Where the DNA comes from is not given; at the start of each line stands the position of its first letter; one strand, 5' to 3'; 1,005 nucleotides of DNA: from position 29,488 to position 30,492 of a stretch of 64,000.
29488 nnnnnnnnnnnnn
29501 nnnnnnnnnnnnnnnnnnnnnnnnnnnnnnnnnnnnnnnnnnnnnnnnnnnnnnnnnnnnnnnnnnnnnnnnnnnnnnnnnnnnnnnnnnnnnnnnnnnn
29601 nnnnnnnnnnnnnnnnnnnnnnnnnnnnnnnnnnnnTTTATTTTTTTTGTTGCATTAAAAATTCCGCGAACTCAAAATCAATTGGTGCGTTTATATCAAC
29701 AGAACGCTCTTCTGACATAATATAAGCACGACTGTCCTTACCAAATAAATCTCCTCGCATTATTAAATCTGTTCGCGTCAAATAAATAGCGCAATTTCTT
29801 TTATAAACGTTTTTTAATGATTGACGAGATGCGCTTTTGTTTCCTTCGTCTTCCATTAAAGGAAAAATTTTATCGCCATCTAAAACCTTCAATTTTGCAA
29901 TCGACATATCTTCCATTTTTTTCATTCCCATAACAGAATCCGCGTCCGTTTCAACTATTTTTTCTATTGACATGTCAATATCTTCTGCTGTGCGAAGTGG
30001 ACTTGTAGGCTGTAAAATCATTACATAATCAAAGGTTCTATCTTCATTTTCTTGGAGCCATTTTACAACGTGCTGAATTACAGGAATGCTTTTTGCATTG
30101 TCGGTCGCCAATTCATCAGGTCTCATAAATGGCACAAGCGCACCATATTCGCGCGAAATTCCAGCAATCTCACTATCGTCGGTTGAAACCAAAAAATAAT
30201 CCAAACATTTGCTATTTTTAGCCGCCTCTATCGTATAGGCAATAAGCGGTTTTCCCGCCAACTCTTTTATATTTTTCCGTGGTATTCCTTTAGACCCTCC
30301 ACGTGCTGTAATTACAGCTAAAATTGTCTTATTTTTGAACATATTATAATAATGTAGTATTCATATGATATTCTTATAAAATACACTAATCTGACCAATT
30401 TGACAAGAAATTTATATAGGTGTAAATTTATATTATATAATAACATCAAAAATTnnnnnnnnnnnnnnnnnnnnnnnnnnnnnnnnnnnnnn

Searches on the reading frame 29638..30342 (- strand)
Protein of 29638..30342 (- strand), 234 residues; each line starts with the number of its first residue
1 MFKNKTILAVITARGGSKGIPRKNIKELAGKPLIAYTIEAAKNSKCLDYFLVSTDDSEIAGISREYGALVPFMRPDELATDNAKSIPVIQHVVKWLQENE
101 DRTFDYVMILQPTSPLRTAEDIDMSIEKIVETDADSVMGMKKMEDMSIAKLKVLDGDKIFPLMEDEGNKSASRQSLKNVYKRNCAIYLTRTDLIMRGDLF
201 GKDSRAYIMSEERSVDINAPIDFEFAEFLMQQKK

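Call 4: search_protein_families(library=pfam, proteins=[window:29638-30342:-], max_evalue=0.01)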
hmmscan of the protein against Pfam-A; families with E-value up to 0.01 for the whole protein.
window:29638-30342:- (234 aa): 1 family
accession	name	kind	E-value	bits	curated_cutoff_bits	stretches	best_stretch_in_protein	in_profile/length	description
PF02348.25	CTP_transf_3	-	1.1e-24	87.9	22.6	1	9-232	2-208/217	Cytidylyltransferase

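Call 6: search_protein_families(library=ncbifam, proteins=[window:29638-30342:-], max_evalue=0.01)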
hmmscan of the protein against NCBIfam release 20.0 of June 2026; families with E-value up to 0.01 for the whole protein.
window:29638-30342:- (234 aa): 7 families
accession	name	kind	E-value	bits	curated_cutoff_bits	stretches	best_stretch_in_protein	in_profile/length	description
TIGR03584.1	PseF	equivalog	5.4e-52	176.6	205.7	1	8-231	1-221/222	pseudaminic acid cytidylyltransferase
NF003952.0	PRK05450.1-5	subfamily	2.1e-12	46.7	193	1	6-143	2-131/250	3-deoxy-manno-octulosonate cytidylyltransferase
NF009905.0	PRK13368.1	subfamily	2.1e-11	43.6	255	1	7-140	3-125/243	3-deoxy-manno-octulosonate cytidylyltransferase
NF003950.0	PRK05450.1-3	subfamily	3.6e-10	39.6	234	1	8-134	4-122/248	3-deoxy-manno-octulosonate cytidylyltransferase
NF003948.0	PRK05450.1-1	equivalog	3.5e-06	26.4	281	1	4-136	3-127/248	3-deoxy-manno-octulosonate cytidylyltransferase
TIGR00466.1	kdsB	equivalog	1.2e-05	24.9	155.2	1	8-71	4-66/241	3-deoxy-manno-octulosonate cytidylyltransferase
NF010933.0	PRK14353.1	equivalog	4.1e-05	22.4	505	1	5-172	4-166/453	bifunctional UDP-N-acetylglucosamine diphosphorylase/glucosamine-1-phosphate N-acetyltransferase GlmU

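Call 66: find_related_loci(query=A4, collection=metagenome_contigs, flank=10000)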
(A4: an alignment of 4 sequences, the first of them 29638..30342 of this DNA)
Query A4 (234 aa) in metagenome_contigs; peptide patterns used: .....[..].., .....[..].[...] (x = any residue, [..] = any of these).
600 stretches matched a pattern (row limit reached: there are more); 576 encode a relative of the query (tblastn E <= 1e-3); the best 80 are kept; 80 distinct loci.
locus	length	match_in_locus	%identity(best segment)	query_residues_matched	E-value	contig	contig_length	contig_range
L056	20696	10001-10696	62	1-232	7e-97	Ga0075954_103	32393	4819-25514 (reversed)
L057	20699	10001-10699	59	1-233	2e-90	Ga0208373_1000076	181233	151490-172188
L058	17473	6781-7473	59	1-232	2e-89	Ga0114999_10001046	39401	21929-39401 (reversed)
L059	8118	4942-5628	49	1-234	2e-66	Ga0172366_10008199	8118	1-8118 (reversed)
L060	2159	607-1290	49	7-234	4e-64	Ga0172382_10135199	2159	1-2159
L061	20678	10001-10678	47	6-234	2e-62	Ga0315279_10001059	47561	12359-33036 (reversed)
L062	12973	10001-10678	47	7-227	5e-62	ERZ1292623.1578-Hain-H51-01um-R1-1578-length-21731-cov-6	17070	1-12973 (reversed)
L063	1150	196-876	43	7-233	5e-66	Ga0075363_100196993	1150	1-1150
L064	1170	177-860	45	7-234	2e-64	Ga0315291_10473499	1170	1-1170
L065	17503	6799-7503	45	2-233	3e-60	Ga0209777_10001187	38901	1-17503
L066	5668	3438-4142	44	1-233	1e-59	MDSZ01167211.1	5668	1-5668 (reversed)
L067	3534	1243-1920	43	7-231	5e-59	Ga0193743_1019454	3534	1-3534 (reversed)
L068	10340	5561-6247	45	7-233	3e-59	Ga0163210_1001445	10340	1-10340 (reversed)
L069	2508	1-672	44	9-234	4e-59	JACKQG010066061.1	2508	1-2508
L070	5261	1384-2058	45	7-230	2e-57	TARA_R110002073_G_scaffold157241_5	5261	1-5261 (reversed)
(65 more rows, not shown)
